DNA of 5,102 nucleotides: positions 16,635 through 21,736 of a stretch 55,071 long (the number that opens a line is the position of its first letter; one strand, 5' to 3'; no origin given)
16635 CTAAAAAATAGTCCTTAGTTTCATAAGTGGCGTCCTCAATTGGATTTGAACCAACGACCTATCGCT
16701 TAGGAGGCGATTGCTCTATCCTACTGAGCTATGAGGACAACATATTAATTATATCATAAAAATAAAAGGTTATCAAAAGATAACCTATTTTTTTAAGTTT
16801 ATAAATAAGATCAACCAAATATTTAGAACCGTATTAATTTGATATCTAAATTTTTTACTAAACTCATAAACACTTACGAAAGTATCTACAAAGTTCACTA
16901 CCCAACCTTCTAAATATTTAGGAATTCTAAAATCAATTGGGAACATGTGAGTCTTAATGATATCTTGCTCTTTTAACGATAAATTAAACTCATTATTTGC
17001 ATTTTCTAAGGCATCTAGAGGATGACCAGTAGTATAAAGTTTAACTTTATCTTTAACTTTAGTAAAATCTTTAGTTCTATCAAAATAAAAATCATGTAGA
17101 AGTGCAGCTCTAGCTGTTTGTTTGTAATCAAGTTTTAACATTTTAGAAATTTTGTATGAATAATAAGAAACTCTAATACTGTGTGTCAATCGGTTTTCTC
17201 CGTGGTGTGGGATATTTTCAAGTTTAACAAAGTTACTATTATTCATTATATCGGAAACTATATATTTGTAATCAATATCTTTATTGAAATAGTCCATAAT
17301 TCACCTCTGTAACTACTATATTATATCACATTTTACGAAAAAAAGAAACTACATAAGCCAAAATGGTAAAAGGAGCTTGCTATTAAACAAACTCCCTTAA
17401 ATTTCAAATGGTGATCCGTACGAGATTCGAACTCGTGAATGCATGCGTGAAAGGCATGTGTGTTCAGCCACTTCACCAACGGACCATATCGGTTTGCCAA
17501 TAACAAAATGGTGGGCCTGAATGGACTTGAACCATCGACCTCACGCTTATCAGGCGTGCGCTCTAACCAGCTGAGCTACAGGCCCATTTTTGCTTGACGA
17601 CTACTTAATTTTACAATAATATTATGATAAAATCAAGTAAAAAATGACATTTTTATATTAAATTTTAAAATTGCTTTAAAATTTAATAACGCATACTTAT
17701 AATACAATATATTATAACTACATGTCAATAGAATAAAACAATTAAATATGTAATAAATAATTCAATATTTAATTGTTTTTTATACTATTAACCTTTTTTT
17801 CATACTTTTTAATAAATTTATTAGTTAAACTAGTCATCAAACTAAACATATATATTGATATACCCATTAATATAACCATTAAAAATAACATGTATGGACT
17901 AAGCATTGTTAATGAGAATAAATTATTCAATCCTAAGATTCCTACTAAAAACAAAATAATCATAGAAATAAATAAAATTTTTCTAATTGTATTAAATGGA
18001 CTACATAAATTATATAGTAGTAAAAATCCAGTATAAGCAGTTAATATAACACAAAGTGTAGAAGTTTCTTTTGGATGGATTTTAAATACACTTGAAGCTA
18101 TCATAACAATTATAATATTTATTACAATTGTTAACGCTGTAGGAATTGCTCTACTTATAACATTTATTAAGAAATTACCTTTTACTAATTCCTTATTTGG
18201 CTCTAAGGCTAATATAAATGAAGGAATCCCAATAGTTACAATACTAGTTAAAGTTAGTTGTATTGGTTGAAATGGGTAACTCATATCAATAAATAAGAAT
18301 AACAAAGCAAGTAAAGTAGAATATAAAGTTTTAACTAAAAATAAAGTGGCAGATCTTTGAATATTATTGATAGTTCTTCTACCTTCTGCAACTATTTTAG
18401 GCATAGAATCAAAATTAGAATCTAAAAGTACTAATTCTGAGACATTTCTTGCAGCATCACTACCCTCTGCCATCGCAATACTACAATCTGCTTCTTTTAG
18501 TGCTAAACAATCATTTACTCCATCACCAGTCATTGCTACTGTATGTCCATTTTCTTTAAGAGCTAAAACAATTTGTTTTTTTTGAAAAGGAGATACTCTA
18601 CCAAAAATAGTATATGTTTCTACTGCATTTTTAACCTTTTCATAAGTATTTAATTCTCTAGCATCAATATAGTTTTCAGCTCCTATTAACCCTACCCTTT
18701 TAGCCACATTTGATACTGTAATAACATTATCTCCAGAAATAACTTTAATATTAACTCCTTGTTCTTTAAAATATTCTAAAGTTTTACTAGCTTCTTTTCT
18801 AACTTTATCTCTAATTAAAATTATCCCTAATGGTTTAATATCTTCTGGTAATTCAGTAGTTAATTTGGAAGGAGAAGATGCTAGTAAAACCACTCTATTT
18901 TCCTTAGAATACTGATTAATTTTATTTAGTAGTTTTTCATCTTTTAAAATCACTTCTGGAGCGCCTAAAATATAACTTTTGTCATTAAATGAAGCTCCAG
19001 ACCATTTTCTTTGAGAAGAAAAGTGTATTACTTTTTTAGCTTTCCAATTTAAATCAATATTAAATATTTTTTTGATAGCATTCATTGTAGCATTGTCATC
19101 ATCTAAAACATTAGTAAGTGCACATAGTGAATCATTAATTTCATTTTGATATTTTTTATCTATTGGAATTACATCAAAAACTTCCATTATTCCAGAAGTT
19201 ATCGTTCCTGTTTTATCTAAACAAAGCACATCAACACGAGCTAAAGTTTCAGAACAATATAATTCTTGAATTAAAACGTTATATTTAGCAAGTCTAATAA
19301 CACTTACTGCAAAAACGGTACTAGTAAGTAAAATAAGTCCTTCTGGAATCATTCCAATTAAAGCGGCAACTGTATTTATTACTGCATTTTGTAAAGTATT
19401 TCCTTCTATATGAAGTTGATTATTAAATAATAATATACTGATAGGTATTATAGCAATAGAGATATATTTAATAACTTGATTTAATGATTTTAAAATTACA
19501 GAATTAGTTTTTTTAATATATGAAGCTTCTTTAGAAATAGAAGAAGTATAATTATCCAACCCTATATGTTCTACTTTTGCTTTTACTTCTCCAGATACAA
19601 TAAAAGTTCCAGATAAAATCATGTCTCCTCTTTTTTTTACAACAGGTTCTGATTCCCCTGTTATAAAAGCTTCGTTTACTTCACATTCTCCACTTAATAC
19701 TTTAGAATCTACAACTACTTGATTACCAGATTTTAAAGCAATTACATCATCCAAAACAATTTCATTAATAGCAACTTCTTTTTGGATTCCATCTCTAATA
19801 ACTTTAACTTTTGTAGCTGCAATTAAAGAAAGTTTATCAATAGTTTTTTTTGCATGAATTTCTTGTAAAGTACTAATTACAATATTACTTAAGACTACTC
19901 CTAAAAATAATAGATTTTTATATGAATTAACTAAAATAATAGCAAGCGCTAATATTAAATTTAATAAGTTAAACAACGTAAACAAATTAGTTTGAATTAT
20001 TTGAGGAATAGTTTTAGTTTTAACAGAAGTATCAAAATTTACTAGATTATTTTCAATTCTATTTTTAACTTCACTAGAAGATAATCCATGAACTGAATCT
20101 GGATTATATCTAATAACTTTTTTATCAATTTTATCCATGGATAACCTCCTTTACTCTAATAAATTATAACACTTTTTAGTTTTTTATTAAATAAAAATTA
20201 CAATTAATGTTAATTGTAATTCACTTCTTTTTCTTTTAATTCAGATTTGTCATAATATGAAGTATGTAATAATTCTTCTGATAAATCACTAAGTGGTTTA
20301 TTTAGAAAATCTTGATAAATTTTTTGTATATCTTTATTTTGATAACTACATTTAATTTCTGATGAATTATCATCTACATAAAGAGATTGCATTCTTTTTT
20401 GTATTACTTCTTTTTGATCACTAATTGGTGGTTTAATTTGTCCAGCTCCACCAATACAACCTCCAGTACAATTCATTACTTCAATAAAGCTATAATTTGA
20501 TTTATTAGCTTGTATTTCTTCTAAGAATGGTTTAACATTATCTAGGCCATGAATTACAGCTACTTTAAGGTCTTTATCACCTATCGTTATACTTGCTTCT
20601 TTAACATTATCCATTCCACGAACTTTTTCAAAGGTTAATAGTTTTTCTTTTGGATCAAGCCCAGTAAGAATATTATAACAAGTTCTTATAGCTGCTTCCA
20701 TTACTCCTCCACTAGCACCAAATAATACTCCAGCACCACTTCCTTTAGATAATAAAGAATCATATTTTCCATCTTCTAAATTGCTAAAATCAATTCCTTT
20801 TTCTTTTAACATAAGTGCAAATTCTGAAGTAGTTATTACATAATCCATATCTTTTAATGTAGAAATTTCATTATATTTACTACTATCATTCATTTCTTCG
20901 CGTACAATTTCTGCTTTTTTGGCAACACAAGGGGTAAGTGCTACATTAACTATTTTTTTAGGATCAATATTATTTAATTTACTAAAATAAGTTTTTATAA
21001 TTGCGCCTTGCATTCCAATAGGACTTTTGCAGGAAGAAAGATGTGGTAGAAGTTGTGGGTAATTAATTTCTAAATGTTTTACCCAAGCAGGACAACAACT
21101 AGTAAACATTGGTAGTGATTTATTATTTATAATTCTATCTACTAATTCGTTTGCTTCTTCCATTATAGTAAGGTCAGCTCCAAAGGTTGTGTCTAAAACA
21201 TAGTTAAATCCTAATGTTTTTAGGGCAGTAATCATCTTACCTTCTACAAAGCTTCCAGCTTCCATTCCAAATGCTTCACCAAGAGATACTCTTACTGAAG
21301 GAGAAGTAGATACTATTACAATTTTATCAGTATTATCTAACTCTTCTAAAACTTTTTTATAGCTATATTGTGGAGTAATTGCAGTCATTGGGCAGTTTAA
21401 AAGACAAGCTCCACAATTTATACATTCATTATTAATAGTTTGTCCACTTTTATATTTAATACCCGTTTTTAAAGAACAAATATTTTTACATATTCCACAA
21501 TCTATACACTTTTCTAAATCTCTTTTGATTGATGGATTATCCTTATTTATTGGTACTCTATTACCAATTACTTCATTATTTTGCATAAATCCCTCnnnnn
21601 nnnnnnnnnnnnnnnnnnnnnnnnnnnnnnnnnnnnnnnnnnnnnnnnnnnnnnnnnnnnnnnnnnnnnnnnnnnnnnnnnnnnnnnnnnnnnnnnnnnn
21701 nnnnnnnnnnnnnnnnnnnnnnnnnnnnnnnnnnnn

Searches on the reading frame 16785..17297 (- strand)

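Call 45: search_protein_families(library=pfam, proteins=[window:16785-17297:-], max_evalue=0.00001)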
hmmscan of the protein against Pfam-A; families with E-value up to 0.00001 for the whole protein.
window:16785-17297:- (170 aa): 1 family
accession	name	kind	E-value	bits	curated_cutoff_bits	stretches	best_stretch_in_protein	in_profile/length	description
PF01966.28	HD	-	1.1e-06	29.3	22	1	36-122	1-90/116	HD domain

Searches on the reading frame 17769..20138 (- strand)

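Call 45: search_protein_families(library=pfam, proteins=[window:17769-20138:-], max_evalue=0.00001)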
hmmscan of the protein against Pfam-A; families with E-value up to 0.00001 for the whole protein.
window:17769-20138:- (789 aa): 2 families
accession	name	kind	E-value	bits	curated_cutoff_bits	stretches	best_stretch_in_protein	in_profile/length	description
PF00122.25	E1-E2_ATPase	-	1.3e-44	152.3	28.1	1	107-285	3-180/181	E1-E2 ATPase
PF00702.32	Hydrolase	-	2.4e-18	67.6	26.4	1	302-551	1-191/191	haloacid dehalogenase-like hydrolase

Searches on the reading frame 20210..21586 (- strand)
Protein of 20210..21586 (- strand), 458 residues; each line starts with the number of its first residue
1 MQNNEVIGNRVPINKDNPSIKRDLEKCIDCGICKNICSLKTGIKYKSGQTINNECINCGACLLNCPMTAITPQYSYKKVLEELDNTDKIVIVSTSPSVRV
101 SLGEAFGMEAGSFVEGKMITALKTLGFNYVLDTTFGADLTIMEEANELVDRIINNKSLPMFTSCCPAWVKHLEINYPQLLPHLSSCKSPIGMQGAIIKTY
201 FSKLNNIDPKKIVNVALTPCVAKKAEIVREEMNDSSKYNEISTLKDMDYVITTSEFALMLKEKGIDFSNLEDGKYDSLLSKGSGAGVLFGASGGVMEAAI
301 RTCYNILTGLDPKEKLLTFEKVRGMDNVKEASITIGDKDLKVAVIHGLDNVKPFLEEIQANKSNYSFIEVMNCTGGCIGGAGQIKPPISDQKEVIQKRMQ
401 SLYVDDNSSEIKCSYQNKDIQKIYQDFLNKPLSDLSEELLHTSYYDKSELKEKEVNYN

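Call 45: search_protein_families(library=pfam, proteins=[window:20210-21586:-], max_evalue=0.00001)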
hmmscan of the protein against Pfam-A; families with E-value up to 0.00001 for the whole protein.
window:20210-21586:- (458 aa): 7 families
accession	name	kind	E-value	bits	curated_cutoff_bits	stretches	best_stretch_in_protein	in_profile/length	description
PF02906.19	Fe_hyd_lg_C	-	7.8e-93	311.1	22.1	1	88-381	1-245/245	Iron only hydrogenase large subunit, C-terminal domain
PF02256.22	Fe_hyd_SSU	-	1.5e-19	70.2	24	1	392-447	1-56/56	Iron hydrogenase small subunit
PF12838.12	Fer4_7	-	2.3e-07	31.6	27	0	55-77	2-24/52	4Fe-4S dicluster domain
PF13183.11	Fer4_8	-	3.1e-07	31.3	27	0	53-78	3-28/68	4Fe-4S dicluster domain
PF13187.11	Fer4_9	-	1.6e-06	28.5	27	1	26-70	1-52/52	4Fe-4S dicluster domain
PF00037.32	Fer4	-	2.3e-06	27.6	21.1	0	52-71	5-24/24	4Fe-4S binding domain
PF12797.12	Fer4_2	-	7.8e-06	26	24.5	0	20-37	3-20/22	4Fe-4S binding domain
